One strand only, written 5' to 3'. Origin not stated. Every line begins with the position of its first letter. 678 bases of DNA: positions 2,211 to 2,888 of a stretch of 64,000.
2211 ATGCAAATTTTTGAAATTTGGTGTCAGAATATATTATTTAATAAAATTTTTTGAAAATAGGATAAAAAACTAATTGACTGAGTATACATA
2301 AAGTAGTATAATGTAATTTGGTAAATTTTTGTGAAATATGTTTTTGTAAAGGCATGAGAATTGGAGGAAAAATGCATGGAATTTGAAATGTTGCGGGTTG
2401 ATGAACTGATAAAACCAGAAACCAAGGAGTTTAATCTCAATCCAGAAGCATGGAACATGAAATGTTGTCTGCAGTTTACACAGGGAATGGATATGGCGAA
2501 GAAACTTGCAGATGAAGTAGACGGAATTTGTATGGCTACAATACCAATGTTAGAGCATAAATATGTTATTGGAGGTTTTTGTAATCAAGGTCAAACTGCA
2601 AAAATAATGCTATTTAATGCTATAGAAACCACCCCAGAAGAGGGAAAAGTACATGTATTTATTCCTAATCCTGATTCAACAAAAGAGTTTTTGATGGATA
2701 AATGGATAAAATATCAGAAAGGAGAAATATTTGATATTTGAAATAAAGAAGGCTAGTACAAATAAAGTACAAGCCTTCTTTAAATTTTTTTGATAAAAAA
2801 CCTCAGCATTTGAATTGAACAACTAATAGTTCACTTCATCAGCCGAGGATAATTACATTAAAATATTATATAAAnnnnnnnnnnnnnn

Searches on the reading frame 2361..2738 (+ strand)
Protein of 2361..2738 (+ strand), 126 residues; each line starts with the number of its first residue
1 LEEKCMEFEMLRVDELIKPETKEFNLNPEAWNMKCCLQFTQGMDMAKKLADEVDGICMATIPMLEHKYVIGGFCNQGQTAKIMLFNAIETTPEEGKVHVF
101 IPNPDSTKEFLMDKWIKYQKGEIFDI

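Call 49: search_protein_families(library=pfam, proteins=[window:2361-2738:+], max_evalue=0.001)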
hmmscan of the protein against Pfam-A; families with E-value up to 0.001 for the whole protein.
window:2361-2738:+ (126 aa): 0 families

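Call 57: find_homologous_proteins(query=window:2376-2738:+, max_evalue=0.01)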
Query window:2376-2738:+ (121 aa): 1 proteins with E <= 0.01 among 8 candidates.
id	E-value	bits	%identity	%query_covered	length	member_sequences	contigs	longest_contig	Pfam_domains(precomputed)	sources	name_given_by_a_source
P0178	4.5e-78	277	100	100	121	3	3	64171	-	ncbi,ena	-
